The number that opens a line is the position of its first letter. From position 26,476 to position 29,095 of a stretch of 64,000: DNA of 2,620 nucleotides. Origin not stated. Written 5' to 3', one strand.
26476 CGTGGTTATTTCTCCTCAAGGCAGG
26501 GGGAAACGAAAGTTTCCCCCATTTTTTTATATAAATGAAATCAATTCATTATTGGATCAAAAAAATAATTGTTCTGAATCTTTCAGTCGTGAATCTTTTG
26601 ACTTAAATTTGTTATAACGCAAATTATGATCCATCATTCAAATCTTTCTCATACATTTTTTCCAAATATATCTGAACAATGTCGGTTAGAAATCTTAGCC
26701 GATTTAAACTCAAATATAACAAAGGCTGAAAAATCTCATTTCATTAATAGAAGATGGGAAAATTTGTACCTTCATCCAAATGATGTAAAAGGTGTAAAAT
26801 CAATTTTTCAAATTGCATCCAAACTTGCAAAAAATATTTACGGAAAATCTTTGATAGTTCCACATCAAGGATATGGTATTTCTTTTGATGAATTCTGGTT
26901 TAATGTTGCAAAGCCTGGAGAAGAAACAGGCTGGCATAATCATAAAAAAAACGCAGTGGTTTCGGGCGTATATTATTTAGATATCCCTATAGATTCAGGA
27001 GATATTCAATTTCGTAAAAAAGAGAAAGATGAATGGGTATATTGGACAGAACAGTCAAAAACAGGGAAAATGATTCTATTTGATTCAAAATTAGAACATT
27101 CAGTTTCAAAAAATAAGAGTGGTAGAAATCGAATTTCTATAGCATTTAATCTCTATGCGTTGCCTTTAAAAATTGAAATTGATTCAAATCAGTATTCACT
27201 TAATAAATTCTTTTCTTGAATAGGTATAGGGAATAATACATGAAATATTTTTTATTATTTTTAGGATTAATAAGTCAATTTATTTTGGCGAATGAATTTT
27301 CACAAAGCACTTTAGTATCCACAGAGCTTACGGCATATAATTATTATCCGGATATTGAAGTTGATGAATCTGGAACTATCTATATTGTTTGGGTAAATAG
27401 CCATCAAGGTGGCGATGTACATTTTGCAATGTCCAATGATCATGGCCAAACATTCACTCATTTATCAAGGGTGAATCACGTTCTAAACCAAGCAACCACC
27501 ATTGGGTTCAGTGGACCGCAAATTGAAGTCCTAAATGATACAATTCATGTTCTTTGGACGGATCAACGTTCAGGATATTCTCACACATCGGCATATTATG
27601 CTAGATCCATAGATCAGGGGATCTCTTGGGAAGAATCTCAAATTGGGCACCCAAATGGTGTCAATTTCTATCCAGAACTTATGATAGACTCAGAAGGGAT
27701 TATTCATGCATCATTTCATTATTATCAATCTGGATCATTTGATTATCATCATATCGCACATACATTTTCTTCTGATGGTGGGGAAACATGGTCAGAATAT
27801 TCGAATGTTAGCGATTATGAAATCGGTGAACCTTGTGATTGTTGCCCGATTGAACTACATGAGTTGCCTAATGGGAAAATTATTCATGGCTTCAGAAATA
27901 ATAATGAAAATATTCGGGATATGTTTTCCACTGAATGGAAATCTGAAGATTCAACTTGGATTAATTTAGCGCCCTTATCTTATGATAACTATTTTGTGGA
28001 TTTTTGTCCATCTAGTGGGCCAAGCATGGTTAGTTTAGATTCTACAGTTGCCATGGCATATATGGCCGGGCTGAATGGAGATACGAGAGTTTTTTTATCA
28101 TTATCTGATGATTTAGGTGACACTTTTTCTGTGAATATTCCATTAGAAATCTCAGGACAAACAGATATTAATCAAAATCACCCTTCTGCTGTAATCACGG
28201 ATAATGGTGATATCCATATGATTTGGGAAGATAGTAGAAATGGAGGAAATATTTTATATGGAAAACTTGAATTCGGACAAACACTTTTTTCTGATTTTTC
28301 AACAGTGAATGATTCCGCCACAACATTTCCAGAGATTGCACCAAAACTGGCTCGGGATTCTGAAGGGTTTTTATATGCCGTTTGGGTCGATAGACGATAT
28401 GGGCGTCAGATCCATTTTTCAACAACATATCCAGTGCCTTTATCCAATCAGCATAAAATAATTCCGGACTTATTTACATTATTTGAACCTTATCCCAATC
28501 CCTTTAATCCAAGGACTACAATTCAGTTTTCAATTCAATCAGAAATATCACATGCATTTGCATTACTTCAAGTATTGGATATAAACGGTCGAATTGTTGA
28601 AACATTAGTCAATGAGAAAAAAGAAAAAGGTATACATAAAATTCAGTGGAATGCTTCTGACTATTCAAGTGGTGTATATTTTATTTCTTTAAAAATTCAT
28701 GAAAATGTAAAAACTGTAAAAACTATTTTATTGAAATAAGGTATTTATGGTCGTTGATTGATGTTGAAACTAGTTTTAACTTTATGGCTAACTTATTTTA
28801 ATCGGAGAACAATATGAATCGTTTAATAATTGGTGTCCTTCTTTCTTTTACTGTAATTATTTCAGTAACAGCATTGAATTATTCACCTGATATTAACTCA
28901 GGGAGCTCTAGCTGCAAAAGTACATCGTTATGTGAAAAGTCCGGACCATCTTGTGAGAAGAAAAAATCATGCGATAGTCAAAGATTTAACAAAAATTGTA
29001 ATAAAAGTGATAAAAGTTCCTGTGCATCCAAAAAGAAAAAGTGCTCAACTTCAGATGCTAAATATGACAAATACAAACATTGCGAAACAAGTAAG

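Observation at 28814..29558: Monocistronic gene for an exported Cys/Lys-rich protein built from two in-frame tandem repeat families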

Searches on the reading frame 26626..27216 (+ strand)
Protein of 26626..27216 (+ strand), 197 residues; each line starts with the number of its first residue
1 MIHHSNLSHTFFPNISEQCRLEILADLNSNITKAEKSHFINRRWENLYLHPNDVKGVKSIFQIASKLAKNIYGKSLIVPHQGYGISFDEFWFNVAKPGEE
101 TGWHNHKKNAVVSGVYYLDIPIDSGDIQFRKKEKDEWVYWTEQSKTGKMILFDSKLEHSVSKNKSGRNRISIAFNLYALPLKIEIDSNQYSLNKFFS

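Call 46: search_protein_families(library=pfam, proteins=[window:26626-27216:+], max_evalue=0.0001)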
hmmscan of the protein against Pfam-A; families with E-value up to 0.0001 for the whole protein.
window:26626-27216:+ (197 aa): 3 families
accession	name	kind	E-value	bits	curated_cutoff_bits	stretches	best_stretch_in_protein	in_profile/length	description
PF13759.12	2OG-FeII_Oxy_5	-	1.4e-18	67.6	27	1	90-175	2-101/101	Putative 2OG-Fe(II) oxygenase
PF13640.12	2OG-FeII_Oxy_3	-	5.2e-06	27.8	27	1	92-176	3-97/98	2OG-Fe(II) oxygenase superfamily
PF05118.21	Asp_Arg_Hydrox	-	4e-05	24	22.6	1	35-175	25-153/157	Aspartyl/Asparaginyl beta-hydroxylase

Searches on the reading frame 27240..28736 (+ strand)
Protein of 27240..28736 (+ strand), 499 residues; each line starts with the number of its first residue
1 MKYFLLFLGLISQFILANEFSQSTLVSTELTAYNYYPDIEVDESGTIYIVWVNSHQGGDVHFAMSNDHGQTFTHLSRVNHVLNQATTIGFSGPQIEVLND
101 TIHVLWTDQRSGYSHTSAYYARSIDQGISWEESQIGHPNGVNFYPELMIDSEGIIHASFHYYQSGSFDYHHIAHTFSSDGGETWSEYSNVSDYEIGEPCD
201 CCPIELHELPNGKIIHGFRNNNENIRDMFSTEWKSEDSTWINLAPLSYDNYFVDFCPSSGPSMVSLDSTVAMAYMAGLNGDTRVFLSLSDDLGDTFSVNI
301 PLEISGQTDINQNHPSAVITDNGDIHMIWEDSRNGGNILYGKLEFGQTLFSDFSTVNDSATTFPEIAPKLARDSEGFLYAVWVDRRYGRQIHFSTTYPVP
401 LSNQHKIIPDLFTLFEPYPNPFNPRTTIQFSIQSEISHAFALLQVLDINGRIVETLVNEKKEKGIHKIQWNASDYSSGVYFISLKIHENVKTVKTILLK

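Call 6: search_protein_families(library=pfam, proteins=[window:27240-28736:+], max_evalue=1)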
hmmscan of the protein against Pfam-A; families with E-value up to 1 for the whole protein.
window:27240-28736:+ (499 aa): 5 families
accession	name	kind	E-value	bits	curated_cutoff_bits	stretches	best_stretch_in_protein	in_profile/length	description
PF18962.6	Por_Secre_tail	-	5.2e-11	43.1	27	1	418-496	2-74/75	Secretion system C-terminal sorting domain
PF13088.12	BNR_2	-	3.4e-10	40.2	31.4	2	43-188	60-202/277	BNR repeat-like domain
PF02012.26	BNR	-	6.7e-07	28.8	27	1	176-185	2-11/12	BNR/Asp-box repeat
PF15892.11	BNR_4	-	1.1e-05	25.5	27.3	2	37-188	43-197/272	BNR repeat-containing family member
PF13860.13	FlgD_ig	-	0.00088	19.6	27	1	430-476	16-60/79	FlgD Ig-like domain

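Call 7: search_protein_families(library=ncbifam, proteins=[window:27240-28736:+], max_evalue=1)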
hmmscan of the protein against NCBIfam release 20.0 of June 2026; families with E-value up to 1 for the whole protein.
window:27240-28736:+ (499 aa): 6 families
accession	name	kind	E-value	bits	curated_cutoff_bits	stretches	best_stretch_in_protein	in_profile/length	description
NF053835.1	PDIAV_lipo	equivalog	6.1e-10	39.1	90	2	31-165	86-222/458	PDIAV motif-containing lipoprotein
TIGR04183.1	Por_Secre_tail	domain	3.6e-09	36.5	23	1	418-496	2-70/72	T9SS type A sorting domain-containing protein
NF052497.1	AlphRhmnaseBT3686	equivalog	1.2e-06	27.3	700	2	141-195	191-245/424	alpha-l-rhamnosidase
NF038113.1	T9SSA_dep_M36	equivalog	1.7e-06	26.5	885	1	415-496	793-867/869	T9SS-dependent M36 family metallopeptidase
NF052323.1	T9SSA_dep_M6i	equivalog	2.7e-06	25.6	600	1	399-492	940-1032/1043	T9SS-dependent M6-like inactivated metalloprotease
NF033707.1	T9SS_sortase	equivalog_domain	4e-06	24.8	420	1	417-490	1001-1081/1095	type IX secretion system sortase PorU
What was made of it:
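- Tried and rejected: Pfam and NCBIfam gave nothing for the window protein (calls 6, 7).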

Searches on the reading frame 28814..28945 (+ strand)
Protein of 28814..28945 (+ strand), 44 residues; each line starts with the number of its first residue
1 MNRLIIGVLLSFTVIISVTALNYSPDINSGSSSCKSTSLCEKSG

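Call 71: find_homologous_proteins(query=A7, max_evalue=0.01)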
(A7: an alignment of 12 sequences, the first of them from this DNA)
Query A7 (12 sequences) (44 aa, profile of the alignment): 7 proteins with E <= 0.01 among 102 candidates.
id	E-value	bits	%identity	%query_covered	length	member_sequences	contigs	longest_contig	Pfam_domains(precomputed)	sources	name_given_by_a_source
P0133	8.9e-18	82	63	98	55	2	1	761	-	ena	-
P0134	8.5e-17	78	45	95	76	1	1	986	-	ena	-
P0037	1.8e-16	77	68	91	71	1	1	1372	-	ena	-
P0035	2.0e-15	74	63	91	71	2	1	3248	-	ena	-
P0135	1.1e-14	72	58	91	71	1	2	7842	-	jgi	jgi:hypothetical protein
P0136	5.8e-14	69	31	95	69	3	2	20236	-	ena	-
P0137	7.7e-10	56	36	100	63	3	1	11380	-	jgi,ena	jgi:hypothetical protein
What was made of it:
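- Closest known: HMA. Different: The window protein lacks the HMA domain and the lipobox, and has its own conserved leader (calls 6, 71).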

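Call 79: find_encoding_contigs(protein=P0136, flank=6000, max_places=1)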
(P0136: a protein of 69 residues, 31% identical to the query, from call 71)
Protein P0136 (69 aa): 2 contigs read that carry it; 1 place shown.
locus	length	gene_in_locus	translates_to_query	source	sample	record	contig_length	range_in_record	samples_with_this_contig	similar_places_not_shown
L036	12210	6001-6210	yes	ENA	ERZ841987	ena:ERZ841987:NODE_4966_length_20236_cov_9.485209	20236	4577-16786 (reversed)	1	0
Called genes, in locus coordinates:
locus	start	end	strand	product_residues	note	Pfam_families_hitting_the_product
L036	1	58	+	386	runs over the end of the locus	PF12740:PETase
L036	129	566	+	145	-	-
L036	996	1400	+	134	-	PF13585:CHU_C (weak), PF18962:Por_Secre_tail, PF13860:FlgD_ig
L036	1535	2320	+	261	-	PF03976:PPK2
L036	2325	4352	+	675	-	PF17957:Big_7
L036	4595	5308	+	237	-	PF06197:DUF998 (weak)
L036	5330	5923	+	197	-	PF13640:2OG-FeII_Oxy_3 (weak), PF13759:2OG-FeII_Oxy_5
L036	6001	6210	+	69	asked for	-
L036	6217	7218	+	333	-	PF06267:DUF1028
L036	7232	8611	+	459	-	PF03583:LIP (weak)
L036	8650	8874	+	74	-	-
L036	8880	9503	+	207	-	PF13489:Methyltransf_23, PF13847:Methyltransf_31, PF08241:Methyltransf_11, PF08242:Methyltransf_12 (weak), PF13649:Methyltransf_25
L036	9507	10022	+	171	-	PF01641:SelR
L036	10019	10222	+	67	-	PF00313:CSD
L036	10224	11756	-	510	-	PF07394:DUF1501, PF18962:Por_Secre_tail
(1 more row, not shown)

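Call 80: find_encoding_contigs(protein=P0137, flank=6000, max_places=1)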
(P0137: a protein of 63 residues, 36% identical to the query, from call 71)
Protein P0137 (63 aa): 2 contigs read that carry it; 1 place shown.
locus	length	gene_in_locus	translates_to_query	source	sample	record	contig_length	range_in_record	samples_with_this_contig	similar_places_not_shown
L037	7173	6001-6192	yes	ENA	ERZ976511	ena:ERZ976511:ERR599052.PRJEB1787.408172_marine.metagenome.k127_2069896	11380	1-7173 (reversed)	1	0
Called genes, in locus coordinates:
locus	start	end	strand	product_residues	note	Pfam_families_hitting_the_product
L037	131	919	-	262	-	PF00491:Arginase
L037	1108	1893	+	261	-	PF03976:PPK2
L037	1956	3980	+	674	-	PF17957:Big_7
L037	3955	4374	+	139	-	-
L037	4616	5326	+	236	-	-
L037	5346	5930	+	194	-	PF13640:2OG-FeII_Oxy_3 (weak), PF13759:2OG-FeII_Oxy_5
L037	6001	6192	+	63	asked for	-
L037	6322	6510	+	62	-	-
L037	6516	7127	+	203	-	PF01739:CheR (faint), PF13489:Methyltransf_23, PF08003:Methyltransf_9 (weak), PF13847:Methyltransf_31, PF08241:Methyltransf_11, PF08242:Methyltransf_12, PF13649:Methyltransf_25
